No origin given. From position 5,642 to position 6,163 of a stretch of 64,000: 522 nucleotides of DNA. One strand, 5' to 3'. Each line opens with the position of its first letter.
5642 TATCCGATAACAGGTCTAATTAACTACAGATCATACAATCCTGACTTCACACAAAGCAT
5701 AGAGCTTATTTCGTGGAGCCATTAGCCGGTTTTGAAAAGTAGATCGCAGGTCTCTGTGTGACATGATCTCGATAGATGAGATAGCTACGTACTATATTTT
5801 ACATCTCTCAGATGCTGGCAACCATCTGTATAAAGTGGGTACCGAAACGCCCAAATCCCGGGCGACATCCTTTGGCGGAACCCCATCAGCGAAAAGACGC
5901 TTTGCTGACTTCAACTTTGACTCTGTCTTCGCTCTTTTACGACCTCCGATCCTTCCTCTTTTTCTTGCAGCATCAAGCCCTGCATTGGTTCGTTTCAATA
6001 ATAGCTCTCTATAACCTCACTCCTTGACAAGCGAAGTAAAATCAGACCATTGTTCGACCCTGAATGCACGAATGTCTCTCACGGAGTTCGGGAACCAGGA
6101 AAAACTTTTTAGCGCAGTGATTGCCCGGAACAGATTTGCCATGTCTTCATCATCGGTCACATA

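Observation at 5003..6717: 1.7-kb transposase-less element with 39-bp terminal inverted repeats and a 5-bp target duplication, inserted between convergent ribA and dxs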

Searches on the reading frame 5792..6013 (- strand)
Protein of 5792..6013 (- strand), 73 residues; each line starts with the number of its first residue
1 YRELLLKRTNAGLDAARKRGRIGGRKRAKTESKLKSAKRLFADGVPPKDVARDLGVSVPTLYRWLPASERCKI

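Call 7: search_protein_families(library=pfam, proteins=[window:5792-5998:-], max_evalue=0.1)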
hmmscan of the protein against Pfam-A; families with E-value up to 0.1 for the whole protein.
window:5792-5998:- (68 aa): 14 families
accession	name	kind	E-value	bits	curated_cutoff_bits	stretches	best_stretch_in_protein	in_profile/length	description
PF02796.21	HTH_7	-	3.8e-08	33.8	23.8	1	19-62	1-44/45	Helix-turn-helix domain of resolvase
PF13384.12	HTH_23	-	5.4e-08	32.9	24.6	1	32-61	10-39/50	Homeodomain-like domain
PF13551.12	HTH_29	-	2.3e-05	24.8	28.1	1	35-60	7-33/64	Winged helix-turn helix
PF01527.26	HTH_Tnp_1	-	3.3e-05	24.5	24.1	1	20-59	4-43/75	Transposase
PF06056.18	Terminase_5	-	0.0022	18.3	20.3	1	30-60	4-34/58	Putative ATPase subunit of terminase (gpP-like)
PF13518.12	HTH_28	-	0.0066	16.9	25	1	35-60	8-33/52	Helix-turn-helix domain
PF12728.13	HTH_17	-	0.0067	17.1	27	1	43-60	5-22/51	Helix-turn-helix domain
PF13542.12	HTH_Tnp_ISL3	-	0.0081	16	27.4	1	43-60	30-47/51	Helix-turn-helix domain of transposase family ISL3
PF13309.12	HTH_22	-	0.013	16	29.6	1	44-60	46-62/63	HTH domain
PF00440.29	TetR_N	-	0.015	15.5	24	1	29-58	2-35/47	Bacterial regulatory proteins, tetR family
PF00376.29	MerR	-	0.038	14.3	28.2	1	42-59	2-19/38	MerR family regulatory protein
PF08281.18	Sigma70_r4_2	-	0.043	13.9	25.7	1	37-60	24-47/54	Sigma-70, region 4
PF13022.12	HTH_Tnp_1_2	-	0.045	14.3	27.9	1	43-61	30-48/122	Helix-turn-helix of insertion element transposase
PF13560.12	HTH_31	-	0.085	13.6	27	0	28-60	13-35/64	Helix-turn-helix domain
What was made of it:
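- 5792..6013 (-): Remnant of the serine-resolvase gene tnpR: the end of the E-helix plus the HTH_7 domain, about 73 codons. The largest ORF starts with TTG at 5998. HTH_7, E 3.8e-8 (call 7).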

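Call 17: find_homologous_proteins(query=window:5795-6013:-)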
Query seq(73 aa) (73 aa): 116 proteins with E <= 0.001 among 132 candidates.
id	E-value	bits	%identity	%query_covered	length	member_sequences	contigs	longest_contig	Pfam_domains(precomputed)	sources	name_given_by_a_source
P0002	2.5e-36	140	99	93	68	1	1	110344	PF13384.13,PF02796.22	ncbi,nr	ncbi:MAG: resolvase [Proteobacteria bacterium]|nr:MAG: resolvase [Pseudomonadota bacterium]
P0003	7.8e-30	120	80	97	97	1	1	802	PF13384.13,PF02796.22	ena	-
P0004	1.4e-29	119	79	99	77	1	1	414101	PF13384.13,PF02796.22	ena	-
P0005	2.7e-29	118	81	96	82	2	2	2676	PF13384.13,PF02796.22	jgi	-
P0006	3.8e-29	118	80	96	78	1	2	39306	PF13384.13,PF02796.22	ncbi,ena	-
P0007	7.3e-29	117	79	96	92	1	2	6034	PF13384.13,PF02796.22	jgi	-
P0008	1.3e-28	116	77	95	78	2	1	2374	PF13384.13,PF02796.22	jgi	jgi:DNA invertase Pin-like site-specific DNA recombinase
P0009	1.6e-28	116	79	96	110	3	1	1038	PF00239.27,PF13384.13,PF02796.22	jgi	-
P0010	1.9e-28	115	77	96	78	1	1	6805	PF02796.22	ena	-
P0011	2.0e-28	115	78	95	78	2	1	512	PF13384.13,PF02796.22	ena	-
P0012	5.0e-28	114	77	96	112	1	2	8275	PF00239.27,PF02796.22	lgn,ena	-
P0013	5.4e-28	114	77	97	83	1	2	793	PF13384.13,PF02796.22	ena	-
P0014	8.5e-28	113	80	95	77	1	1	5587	PF02796.22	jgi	jgi:DNA invertase Pin-like site-specific DNA recombinase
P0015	1.2e-27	113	77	96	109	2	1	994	PF00239.27,PF02796.22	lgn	-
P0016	1.2e-27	113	75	97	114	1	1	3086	PF00239.27,PF02796.22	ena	-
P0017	1.9e-27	112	78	95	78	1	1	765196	PF00239.27,PF13384.13,PF02796.22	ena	-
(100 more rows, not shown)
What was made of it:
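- Tried and rejected: This was suggested by call 17, where all hits were 128 aa or shorter.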

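Call 20: find_encoding_contigs(protein=P0004, flank=6000, max_places=3)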
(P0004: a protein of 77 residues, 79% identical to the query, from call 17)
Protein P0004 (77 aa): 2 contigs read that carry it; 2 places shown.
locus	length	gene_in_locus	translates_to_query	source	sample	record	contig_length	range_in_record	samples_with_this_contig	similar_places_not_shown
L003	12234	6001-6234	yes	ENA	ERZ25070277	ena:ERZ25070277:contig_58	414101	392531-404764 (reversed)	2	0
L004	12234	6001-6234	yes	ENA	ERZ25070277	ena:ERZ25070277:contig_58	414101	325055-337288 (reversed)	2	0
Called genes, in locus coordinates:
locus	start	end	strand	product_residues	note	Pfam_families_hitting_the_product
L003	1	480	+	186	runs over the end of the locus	PF05685:Uma2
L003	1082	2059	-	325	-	PF04986:Y2_Tnp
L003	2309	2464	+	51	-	-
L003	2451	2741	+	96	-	-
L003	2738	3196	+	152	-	PF00239:Resolvase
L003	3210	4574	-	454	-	PF01609:DDE_Tnp_1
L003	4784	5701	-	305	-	PF13700:DUF4158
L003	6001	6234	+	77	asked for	PF02796:HTH_7, PF13384:HTH_23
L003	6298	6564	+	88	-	-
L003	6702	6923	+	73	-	-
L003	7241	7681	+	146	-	PF01951:Archease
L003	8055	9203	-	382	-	PF00478:IMPDH, PF03060:NMO (faint), PF00571:CBS (weak)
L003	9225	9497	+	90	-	-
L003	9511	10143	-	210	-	PF13686:DrsE_2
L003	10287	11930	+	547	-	PF00390:malic, PF03949:Malic_M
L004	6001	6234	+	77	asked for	PF02796:HTH_7, PF13384:HTH_23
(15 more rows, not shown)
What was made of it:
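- Two identical 77-aa copies sit 300 bp from tnpA 5' ends in one genome (call 20).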

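Call 21: find_encoding_contigs(protein=P0006, flank=6000, max_places=3)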
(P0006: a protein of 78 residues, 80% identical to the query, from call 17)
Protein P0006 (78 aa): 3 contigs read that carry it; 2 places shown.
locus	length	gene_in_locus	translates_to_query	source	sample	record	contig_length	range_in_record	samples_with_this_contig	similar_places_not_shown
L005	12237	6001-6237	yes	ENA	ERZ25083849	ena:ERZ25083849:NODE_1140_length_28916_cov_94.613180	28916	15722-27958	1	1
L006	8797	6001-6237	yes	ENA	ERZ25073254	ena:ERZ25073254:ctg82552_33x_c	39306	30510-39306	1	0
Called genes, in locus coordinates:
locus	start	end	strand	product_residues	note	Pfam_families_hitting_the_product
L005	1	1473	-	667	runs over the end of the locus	PF03432:Relaxase (weak), PF11843:DUF3363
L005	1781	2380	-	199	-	PF01464:SLT (faint)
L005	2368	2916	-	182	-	PF10502:Peptidase_S26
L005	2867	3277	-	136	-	-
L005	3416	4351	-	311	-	PF02195:ParB_N, PF08535:KorB (weak)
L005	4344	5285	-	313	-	PF01656:CbiA, PF13614:AAA_31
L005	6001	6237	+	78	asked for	PF02796:HTH_7, PF13384:HTH_23 (weak)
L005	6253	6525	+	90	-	-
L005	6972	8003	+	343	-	PF10134:RPA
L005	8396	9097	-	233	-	PF00691:OmpA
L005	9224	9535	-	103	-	-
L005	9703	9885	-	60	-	-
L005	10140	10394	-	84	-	-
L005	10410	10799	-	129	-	PF13441:Gly-zipper_YMGG (weak), PF05433:Rick_17kDa_Anti (faint)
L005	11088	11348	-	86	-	-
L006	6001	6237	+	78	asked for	PF02796:HTH_7, PF13384:HTH_23 (weak)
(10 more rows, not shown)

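Call 22: find_encoding_contigs(protein=P0017, flank=6000, max_places=3)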
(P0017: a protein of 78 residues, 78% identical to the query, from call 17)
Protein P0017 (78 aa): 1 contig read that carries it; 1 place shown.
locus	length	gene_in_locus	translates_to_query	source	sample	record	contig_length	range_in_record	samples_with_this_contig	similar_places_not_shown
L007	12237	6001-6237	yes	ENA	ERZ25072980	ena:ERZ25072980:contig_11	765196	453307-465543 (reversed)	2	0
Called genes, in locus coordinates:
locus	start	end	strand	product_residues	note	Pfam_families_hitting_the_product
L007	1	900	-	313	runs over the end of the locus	PF01526:DDE_Tnp_Tn3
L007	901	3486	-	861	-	PF13384:HTH_23 (faint), PF13551:HTH_29 (faint), PF21804:Transposase_29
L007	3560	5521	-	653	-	PF13700:DUF4158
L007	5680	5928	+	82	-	PF00239:Resolvase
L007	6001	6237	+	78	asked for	PF00239:Resolvase (faint), PF02796:HTH_7, PF13384:HTH_23 (weak)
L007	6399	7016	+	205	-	PF00440:TetR_N, PF16925:TetR_C_13 (faint)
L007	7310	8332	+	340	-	PF08240:ADH_N, PF00107:ADH_zinc_N, PF13602:ADH_zinc_N_2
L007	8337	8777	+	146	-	PF14588:YjgF_endoribonc, PF01042:Ribonuc_L-PSP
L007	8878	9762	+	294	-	PF00296:Bac_luciferase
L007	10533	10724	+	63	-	PF09957:VapB_antitoxin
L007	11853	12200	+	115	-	PF20586:DUF6788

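Call 26: find_related_loci(query=A1, collection=genome_contigs, flank=10000)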
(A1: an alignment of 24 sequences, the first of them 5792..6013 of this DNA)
Query A1 (73 aa) in genome_contigs; peptide patterns used: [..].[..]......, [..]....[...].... (x = any residue, [..] = any of these).
600 stretches matched a pattern (row limit reached: there are more); 511 encode a relative of the query (tblastn E <= 1e-3); the best 80 are kept; 80 distinct loci.
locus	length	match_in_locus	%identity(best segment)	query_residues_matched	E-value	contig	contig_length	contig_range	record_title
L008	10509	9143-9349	78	2-70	2e-33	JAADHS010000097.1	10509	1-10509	MAG: Gammaproteobacteria bacterium isolate M_MetaBat.201 contig-127_12664, whole genome shotgun sequence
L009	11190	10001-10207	78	2-70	1e-32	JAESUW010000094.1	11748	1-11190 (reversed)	MAG: Labilibaculum sp. isolate NORP351 Contig_source1382A_10469, whole genome shotgun sequence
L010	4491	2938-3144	75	2-70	1e-31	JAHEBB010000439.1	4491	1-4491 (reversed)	MAG: Trueperaceae bacterium isolate Ww127 NODE_64714_length_4491_cov_4.803661, whole genome shotgun sequence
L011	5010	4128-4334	68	2-70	6e-30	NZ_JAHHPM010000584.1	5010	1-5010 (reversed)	Endozoicomonas sp. YOMI1 NODE_15137_length_5010_cov_52.046216, whole genome shotgun sequence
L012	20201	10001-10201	72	2-68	2e-29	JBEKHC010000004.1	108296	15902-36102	MAG: Candidatus Velthaea sp. isolate SPRUCE 268 SPRUCE_268_4, whole genome shotgun sequence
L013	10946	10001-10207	68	2-70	1e-29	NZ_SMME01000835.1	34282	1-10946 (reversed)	Sansalvadorimonas verongulae strain RKSG058 Contig_727, whole genome shotgun sequence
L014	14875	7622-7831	70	2-71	5e-29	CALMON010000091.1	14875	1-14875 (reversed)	MAG TPA_asm: uncultured Granulicella sp. isolate SRR13685167_bin.28_CONCOCT_v1.1_MAG genome assembly, contig: NODE_614_l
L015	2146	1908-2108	70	2-68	1e-28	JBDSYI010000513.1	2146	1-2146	MAG: Casimicrobium sp. isolate cluster1_bin.671 k127_12945358, whole genome shotgun sequence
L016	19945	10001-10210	70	2-71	1e-28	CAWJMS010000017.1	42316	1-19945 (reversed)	MAG: uncultured Gammaproteobacteria bacterium isolate MFD02809.bin.2.314 genome assembly, contig: contig_192756, whole g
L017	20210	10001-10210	67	2-71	2e-28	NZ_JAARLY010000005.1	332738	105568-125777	Oleiagrimonas sp. C23AA NODE_5_length_332738_cov_181.899, whole genome shotgun sequence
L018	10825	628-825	71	2-67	4e-28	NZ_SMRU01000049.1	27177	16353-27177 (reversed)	Arthrobacter terricola strain JH1-1 contig49, whole genome shotgun sequence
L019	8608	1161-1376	65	2-73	3e-28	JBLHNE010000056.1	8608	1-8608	MAG: Rickettsiales bacterium isolate 3300055726_86 Ga0535650_0015194, whole genome shotgun sequence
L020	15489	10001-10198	68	2-67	3e-28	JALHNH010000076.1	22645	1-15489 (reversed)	MAG: Bryobacter sp. isolate Bin_54_2 c_000000009537, whole genome shotgun sequence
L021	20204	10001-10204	68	2-69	5e-28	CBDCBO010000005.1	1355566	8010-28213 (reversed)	MAG: Candidatus Velthaea sp. isolate 2ea73118-61e7-4ed0-8597-0790c153c079 genome assembly, contig: contig_5, whole genom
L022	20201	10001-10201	69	2-68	3e-28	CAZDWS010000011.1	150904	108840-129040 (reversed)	MAG TPA_asm: uncultured Geobacteraceae bacterium isolate SRP302447_co3_257 genome assembly, contig: NODE_290_length_1509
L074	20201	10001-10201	69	2-68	5e-27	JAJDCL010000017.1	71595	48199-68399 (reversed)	MAG: Candidatus Saccharibacteria bacterium isolate OFTM59 OFTM59_16, whole genome shotgun sequence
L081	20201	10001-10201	67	2-68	7e-27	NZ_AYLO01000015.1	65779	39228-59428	Methyloglobulus morosus KoM1 MGMO_15c, whole genome shotgun sequence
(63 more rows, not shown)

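Call 30: search_protein_families(library=pfam, proteins=[L074:1163-2356:+, L074:2289-2621:+, L074:416-697:-, L074:2725-3405:-, L074:4499-6820:+, L074:9656-10213:+, L074:11729-14833:+, L074:10851-11588:-, L074:7219-8343:+], max_evalue=0.01)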
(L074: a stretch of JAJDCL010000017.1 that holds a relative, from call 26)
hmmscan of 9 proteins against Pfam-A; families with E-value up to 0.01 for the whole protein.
L074:1163-2356:+ (397 aa): 4 families
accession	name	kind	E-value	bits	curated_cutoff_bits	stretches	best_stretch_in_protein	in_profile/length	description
PF13360.13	PQQ_2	-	1.9e-27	96.9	27.6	1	77-323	2-232/233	Outer membrane protein assembly factor BamB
PF13570.13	Beta-prop_ACSF4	-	2e-22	80.5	133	2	111-394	7-288/329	Beta-alanine-activating enzyme, beta-propeller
PF01011.28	PQQ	-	5.6e-05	22.5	26.7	0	111-150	51-90/595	Glucose/ethanol/alcohol dehydrogenase, beta-propeller domain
PF23727.1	Beta-prop_FAM234A_B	-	0.0038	16.2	26.4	0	306-342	98-135/467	FAM234A/B beta-propeller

L074:2289-2621:+ (110 aa): 0 families

L074:416-697:- (93 aa): 0 families

L074:2725-3405:- (226 aa): 0 families

L074:4499-6820:+ (773 aa): 11 families
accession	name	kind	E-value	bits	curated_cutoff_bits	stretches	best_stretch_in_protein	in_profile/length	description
PF08447.18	PAS_3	-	5.5e-38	129.6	25.6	2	44-129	4-88/89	PAS fold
PF02518.31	HATPase_c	-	3.4e-23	82.7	26.4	1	509-629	2-109/111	Histidine kinase-, DNA gyrase B-, and HSP90-like ATPase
PF13426.13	PAS_9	-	1.1e-18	67.9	27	3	43-135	15-103/103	PAS domain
PF00989.32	PAS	-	1.5e-16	60.8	22.6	1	144-243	4-102/113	PAS fold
PF00072.30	Response_reg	-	1.8e-15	57.5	30.2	1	652-761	1-109/111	Response regulator receiver domain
PF08448.16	PAS_4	-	8.9e-13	48.9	23.1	2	147-258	1-109/110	PAS fold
PF00512.31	HisKA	-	5.4e-09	36.4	26.9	1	403-466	2-64/66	His Kinase A (phospho-acceptor) domain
PF13188.13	PAS_8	-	6.5e-06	26.3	21.8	1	143-189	3-46/65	PAS domain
PF14598.12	PAS_11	-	8.1e-06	26.2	25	0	317-361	36-80/109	PAS domain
PF10090.15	HPTransfase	-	0.0036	17.5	22.9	1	515-539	34-58/123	Histidine phosphotransferase C-terminal domain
PF08348.17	PAS_6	-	0.0074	16.6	27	0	92-141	65-114/115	YheO-like PAS domain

L074:9656-10213:+ (185 aa): 8 families
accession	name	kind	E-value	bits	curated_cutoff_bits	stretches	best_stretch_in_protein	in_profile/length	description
PF00239.26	Resolvase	-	5.1e-42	143.8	23.3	1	3-135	2-144/145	Resolvase, N terminal domain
PF02796.21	HTH_7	-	1.7e-09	38.1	23.8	1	138-181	1-44/45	Helix-turn-helix domain of resolvase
PF13384.12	HTH_23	-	2.5e-07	30.8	24.6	1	153-179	12-38/50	Homeodomain-like domain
PF13551.12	HTH_29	-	5.9e-05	23.5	28.1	1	156-179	9-33/64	Winged helix-turn helix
PF06056.18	Terminase_5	-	6.4e-05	23.3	20.3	1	149-184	4-39/58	Putative ATPase subunit of terminase (gpP-like)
PF13518.12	HTH_28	-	0.0014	19.1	25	1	155-179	9-33/52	Helix-turn-helix domain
PF01527.26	HTH_Tnp_1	-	0.0015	19.1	24.1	1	141-179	5-44/75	Transposase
PF12728.13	HTH_17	-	0.0068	17.1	27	0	161-179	4-22/51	Helix-turn-helix domain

L074:11729-14833:+ (1034 aa): 2 families
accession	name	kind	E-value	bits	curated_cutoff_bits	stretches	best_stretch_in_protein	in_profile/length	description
PF01526.23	DDE_Tnp_Tn3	-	3.7e-122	408.3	24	1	615-1005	2-389/389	Tn3 transposase DDE domain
PF13700.11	DUF4158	-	1.1e-27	97.4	27.4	1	19-181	1-164/165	Domain of unknown function (DUF4158)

L074:10851-11588:- (245 aa): 1 family
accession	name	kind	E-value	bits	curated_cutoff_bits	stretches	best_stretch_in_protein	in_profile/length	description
PF01526.23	DDE_Tnp_Tn3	-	1.1e-77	261.9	24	1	2-243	130-369/389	Tn3 transposase DDE domain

L074:7219-8343:+ (374 aa): 0 families

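Call 91: search_protein_families(library=pfam, proteins=[L081:8991-9278:+, L081:9275-9652:+, L081:5834-8863:+, L011:3212-3499:+, L011:3499-3780:+], max_evalue=0.01)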
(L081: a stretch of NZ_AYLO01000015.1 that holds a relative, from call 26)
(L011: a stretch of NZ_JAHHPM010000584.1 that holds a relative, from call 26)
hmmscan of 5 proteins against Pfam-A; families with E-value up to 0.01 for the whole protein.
L081:8991-9278:+ (95 aa): 1 family
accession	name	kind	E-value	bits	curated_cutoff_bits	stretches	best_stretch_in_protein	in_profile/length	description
PF04255.20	DUF433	-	4.1e-23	81.4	23.6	1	26-81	1-56/56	Protein of unknown function (DUF433)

L081:9275-9652:+ (125 aa): 2 families
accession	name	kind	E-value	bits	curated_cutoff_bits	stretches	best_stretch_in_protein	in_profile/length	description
PF18480.7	DUF5615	-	7.9e-24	84.1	23.8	1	1-110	1-109/110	Domain of unknown function (DUF5615)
PF18478.7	PIN_10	-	7.4e-07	29.6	26.2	1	1-59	1-63/84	PIN like domain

L081:5834-8863:+ (1009 aa): 2 families
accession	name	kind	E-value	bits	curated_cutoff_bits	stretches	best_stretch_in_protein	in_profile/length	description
PF01526.23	DDE_Tnp_Tn3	-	9.3e-140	466.2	24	1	602-991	1-389/389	Tn3 transposase DDE domain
PF13700.11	DUF4158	-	4e-20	72.8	27.4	1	19-165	17-163/165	Domain of unknown function (DUF4158)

L011:3212-3499:+ (95 aa): 1 family
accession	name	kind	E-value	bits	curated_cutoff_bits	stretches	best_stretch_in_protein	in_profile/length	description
PF17375.8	DUF5397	-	2.2e-15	56.5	26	1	41-95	10-64/64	Family of unknown function (DUF5397)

L011:3499-3780:+ (93 aa): 1 family
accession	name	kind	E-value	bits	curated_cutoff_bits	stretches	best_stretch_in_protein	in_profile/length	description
PF09827.14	CRISPR_Cas2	-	0.00016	22.2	23.8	1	2-85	3-71/74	CRISPR associated protein Cas2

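Call 100: search_protein_families(library=ncbifam, proteins=[window:5792-6013:-], max_evalue=0.01)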
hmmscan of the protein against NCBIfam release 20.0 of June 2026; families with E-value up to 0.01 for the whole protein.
window:5792-6013:- (73 aa): 3 families
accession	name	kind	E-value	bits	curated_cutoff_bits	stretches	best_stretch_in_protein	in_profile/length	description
TIGR01784.1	T_den_put_tspse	subfamily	6.8e-05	22.8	52.1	1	9-58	222-267/273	Rpn family recombination-promoting nuclease/putative transposase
NF033545.0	transpos_IS630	equivalog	0.0002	20.9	100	1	35-65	3-33/299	IS630 family transposase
NF009949.0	PRK13413.1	equivalog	0.0088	15.7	272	1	2-67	124-195/203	master DNA invertase Mpi family serine-type recombinase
